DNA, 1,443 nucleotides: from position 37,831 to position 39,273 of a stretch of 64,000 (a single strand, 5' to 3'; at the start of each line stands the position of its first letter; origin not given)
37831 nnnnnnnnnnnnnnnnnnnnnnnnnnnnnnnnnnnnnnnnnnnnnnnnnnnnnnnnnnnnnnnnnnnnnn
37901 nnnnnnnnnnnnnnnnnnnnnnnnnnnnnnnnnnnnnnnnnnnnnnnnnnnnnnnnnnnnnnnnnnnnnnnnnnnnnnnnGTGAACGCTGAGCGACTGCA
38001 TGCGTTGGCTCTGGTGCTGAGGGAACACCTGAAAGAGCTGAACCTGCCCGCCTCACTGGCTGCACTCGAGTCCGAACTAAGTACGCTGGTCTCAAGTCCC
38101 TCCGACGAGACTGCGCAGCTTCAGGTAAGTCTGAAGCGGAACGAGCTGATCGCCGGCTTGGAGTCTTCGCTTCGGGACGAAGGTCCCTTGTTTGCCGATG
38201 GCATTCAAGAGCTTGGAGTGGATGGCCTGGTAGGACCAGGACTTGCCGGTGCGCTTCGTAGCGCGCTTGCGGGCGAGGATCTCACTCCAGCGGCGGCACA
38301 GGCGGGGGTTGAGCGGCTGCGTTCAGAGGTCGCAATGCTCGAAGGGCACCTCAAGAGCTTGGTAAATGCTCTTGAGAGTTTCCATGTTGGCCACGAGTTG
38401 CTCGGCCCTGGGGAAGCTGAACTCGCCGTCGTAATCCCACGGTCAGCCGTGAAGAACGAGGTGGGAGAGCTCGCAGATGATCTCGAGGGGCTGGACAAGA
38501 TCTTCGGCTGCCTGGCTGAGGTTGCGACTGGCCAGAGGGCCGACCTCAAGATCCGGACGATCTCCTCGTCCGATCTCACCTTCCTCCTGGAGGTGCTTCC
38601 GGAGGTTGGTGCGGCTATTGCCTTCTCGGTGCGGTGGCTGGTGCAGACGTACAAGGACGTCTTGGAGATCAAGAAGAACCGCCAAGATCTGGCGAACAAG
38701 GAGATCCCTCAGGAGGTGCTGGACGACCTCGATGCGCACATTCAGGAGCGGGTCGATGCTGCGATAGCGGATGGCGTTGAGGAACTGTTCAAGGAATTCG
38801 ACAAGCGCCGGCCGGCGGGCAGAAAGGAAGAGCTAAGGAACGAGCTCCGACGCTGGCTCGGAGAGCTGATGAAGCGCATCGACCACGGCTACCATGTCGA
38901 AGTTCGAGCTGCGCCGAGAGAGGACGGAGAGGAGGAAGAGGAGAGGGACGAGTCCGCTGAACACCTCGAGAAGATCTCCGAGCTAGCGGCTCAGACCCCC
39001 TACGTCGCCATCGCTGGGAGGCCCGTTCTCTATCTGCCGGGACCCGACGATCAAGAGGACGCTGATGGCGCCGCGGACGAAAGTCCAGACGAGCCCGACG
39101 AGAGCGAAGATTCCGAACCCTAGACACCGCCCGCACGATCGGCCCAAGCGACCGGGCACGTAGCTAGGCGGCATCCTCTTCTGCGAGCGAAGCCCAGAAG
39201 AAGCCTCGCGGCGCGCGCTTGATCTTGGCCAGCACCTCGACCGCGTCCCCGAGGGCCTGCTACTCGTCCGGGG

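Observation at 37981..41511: Orphan cargo operon immediately beside the intact integrase: a candidate novel accessory (possibly defence) module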

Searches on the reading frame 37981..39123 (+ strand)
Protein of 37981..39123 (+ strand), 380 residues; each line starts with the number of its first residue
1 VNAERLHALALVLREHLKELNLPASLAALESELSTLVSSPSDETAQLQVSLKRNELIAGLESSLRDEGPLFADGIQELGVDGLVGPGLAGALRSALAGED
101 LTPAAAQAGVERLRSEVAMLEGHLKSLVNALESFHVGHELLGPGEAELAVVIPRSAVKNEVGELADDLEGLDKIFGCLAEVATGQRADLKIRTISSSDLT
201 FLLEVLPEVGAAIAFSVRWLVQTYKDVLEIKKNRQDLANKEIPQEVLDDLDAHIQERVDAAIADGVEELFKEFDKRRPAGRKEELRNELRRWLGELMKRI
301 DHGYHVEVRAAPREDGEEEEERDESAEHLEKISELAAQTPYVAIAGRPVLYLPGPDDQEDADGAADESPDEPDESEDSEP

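Call 9: search_protein_families(library=pfam, proteins=[window:37981-39123:+], max_evalue=0.1)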
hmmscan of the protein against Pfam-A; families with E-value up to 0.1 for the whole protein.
window:37981-39123:+ (380 aa): 1 family
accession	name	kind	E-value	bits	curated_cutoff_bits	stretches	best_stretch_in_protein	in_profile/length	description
PF09074.15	Mer2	-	0.073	13.3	27.7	0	222-305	65-148/193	Mer2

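Call 10: search_protein_families(library=padloc, proteins=[window:37981-39123:+], max_evalue=0.1)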
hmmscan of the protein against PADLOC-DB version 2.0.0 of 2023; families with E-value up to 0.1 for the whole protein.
window:37981-39123:+ (380 aa): 0 families

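Call 12: search_protein_families(library=ncbifam, proteins=[window:37981-39123:+], max_evalue=0.1)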
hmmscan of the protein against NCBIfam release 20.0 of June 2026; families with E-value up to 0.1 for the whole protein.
window:37981-39123:+ (380 aa): 2 families
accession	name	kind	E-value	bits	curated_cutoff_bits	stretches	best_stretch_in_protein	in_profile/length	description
TIGR03468.1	HpnG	hypoth_equivalog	0.033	13.7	187.1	1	72-121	38-88/212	hopanoid-associated phosphorylase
NF008751.0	PRK11784.1-3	equivalog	0.034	13.4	361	1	250-336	242-329/367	tRNA 2-selenouridine(34) synthase MnmH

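Call 13: search_protein_families(library=phrogs, proteins=[window:37981-39123:+], max_evalue=0.1)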
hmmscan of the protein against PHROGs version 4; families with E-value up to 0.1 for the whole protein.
window:37981-39123:+ (380 aa): 1 family
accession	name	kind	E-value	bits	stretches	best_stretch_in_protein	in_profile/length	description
phrog_6039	-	unknown function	0.085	13.9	1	244-271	26-53/55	-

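Call 14: find_homologous_proteins(query=window:37981-39123:+)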
Query window:37981-39123:+ (380 aa): 14 proteins with E <= 0.001 among 8000 candidates.
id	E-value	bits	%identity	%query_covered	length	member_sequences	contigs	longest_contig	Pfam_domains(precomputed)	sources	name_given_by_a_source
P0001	3.4e-163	561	100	69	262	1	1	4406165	-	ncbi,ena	-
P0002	2.6e-58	216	37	94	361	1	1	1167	-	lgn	-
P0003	7.2e-57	211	34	94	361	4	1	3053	-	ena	-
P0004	1.7e-55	207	37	95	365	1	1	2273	-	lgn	-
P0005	2.3e-54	203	34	99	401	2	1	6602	-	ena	-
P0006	6.8e-54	201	34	96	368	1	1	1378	-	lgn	-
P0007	3.2e-53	199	34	99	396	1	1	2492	-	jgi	jgi:hypothetical protein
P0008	8.2e-52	194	34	95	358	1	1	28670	-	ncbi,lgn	-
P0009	8.4e-52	194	34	93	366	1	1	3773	-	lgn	-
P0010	1.8e-49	187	35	93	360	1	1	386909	-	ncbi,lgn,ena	-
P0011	1.6e-48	184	31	93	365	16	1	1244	-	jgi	jgi:hypothetical protein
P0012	7.5e-45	172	34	82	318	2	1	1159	-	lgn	-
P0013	9.4e-44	168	30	94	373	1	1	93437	-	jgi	jgi:hypothetical protein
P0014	8.9e-41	158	33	99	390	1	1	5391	-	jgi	jgi:hypothetical protein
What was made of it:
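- Checked: The database annotation of the source genome (262 aa) starts too late (call 14).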

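Call 15: find_encoding_contigs(protein=P0010, flank=8000, max_places=3)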
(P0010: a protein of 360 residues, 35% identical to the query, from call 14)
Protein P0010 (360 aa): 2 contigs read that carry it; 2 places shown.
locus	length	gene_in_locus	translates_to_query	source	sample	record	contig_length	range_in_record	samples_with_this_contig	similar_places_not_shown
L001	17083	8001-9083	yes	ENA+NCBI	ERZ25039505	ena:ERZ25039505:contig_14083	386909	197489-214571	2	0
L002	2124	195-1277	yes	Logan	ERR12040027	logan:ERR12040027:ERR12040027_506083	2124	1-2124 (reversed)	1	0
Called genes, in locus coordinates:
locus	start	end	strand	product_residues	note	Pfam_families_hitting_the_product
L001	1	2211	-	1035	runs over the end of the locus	PF00873:ACR_tran, PF03176:MMPL (weak)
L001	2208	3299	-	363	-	PF25917:BSH_RND (weak), PF25944:Beta-barrel_RND (weak), PF25954:Beta-barrel_RND_2, PF25967:RND-MFP_C (weak), PF25975:CzcB_C (weak), PF25989:YknX_C (weak)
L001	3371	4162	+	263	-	-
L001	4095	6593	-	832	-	PF00515:TPR_1 (faint), PF07719:TPR_2 (faint), PF09976:TPR_21 (faint), PF12895:ANAPC3 (faint), PF13174:TPR_6 (faint), PF13176:TPR_7 (faint), PF13181:TPR_8 (faint), PF13525:YfiO, +9 more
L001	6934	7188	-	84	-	-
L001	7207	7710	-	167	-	PF00588:SpoU_methylase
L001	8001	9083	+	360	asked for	-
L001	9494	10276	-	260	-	PF23343:REP_ORF2-G2P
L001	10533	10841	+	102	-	PF09907:HigB_toxin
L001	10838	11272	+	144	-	-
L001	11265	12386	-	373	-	PF00589:Phage_integrase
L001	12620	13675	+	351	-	PF20706:GT4-conflict (faint), PF13439:Glyco_transf_4, PF00534:Glycos_transf_1, PF13524:Glyco_trans_1_2, PF13692:Glyco_trans_1_4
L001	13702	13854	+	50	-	-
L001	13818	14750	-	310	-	PF03372:Exo_endo_phos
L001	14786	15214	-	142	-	PF00702:Hydrolase (faint), PF13419:HAD_2 (weak), PF13242:Hydrolase_like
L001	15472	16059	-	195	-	PF05198:IF3_N, PF00707:IF3_C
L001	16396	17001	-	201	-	-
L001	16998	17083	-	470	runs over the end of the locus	PF07394:DUF1501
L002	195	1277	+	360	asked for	-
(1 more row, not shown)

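Call 16: find_encoding_contigs(protein=P0013, flank=8000, max_places=3)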
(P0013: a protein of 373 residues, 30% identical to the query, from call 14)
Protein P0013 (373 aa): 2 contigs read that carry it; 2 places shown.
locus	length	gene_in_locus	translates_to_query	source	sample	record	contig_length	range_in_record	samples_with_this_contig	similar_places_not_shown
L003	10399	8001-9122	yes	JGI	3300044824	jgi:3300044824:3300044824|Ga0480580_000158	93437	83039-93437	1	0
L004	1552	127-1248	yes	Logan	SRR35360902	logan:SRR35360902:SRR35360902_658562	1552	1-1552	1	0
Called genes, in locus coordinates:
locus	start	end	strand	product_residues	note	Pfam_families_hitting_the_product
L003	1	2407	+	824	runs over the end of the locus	PF16334:DUF4964, PF17168:DUF5127, PF16335:GtaA_6_Hairpin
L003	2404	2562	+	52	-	-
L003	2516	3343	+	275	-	PF07963:N_methyl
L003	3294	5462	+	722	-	-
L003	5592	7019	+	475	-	PF00083:Sugar_tr, PF07690:MFS_1, PF06609:TRI12 (weak), PF07690:MFS_1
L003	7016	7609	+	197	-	-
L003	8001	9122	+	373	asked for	-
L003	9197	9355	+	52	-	-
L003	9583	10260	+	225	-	-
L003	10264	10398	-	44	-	?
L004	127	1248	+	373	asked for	-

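Call 17: find_encoding_contigs(protein=P0008, flank=8000, max_places=3)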
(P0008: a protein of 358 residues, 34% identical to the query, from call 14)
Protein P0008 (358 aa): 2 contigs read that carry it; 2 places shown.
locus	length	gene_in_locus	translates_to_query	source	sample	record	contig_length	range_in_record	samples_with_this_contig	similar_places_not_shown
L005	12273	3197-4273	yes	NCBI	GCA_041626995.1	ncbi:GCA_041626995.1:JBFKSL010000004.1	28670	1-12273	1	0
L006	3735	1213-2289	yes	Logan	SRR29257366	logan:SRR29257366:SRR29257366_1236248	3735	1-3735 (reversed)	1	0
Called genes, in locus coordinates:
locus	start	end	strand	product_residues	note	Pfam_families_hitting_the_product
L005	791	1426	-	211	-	-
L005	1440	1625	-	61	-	-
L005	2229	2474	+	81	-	-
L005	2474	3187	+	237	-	PF00589:Phage_integrase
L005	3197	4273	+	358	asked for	-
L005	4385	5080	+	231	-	PF13455:MUG113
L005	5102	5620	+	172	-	PF13673:Acetyltransf_10 (weak), PF13508:Acetyltransf_7 (weak)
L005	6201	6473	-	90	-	PF07383:DUF1496 (weak)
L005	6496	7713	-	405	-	-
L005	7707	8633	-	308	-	-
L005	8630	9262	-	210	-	-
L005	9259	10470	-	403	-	-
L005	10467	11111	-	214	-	-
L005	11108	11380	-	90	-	-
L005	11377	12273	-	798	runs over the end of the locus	-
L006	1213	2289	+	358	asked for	-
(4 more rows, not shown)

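Call 18: find_encoding_contigs(protein=P0001, flank=10000, max_places=2)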
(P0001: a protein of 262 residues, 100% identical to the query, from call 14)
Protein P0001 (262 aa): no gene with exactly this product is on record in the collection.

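Call 25: predict_structure(alignment_id=A1)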
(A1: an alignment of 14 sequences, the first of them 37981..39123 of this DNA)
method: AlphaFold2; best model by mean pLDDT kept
length: 380 residues; sequences in the alignment: 14
mean_pLDDT: 79.1   pTM: 0.62
mean pLDDT of the five models: 79.1, 77.7, 76.3, 75.7, 75.3
residues with pLDDT >= 90: 86; 70-90: 222; 50-70: 28; < 50: 44
segments of 3 or more residues with pLDDT < 50: 317-321, 341-376, 378-380
pLDDT, mean of each block of 10 residues (from residue 1): 78 87 90 90 89 91 73 83 90 79 87 92 90 75 85 79 84 90 84 76 89 90 84 85 85 87 91 78 90 89 85 61 73 78 35 37 36 42
secondary structure, 60 per line:
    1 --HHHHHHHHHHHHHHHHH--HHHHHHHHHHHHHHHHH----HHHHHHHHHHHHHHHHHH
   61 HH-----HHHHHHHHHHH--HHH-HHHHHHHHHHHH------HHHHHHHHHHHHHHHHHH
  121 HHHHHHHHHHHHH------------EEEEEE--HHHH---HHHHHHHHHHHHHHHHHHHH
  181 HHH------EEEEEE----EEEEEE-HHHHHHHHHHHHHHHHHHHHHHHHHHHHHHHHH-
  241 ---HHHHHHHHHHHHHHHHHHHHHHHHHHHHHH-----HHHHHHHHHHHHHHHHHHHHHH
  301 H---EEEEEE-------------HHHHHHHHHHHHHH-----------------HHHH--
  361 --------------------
elements in order: H3-19 H22-38 H43-62 H68-78 H85-96 H103-133 E146-151 H154-157 H161-183 E190-195 E200-205 H207-239 H244-273 H279-301 E305-310 H324-337 H355-358
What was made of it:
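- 37981..39123 (+): Gene A: 380-aa cytoplasmic protein with a GTG start. It belongs to an undescribed single-gene mobile family of about 365 aa. The model shows an N-terminal helical bundle, then an alpha/beta region with a 4-stranded sheet, a disordered linker and a conserved C-terminal G-x-P-[IV]-L-x-L-P motif. The acidic tail is specific to this lineage. AF2 model with pLDDT 79 (call 25).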
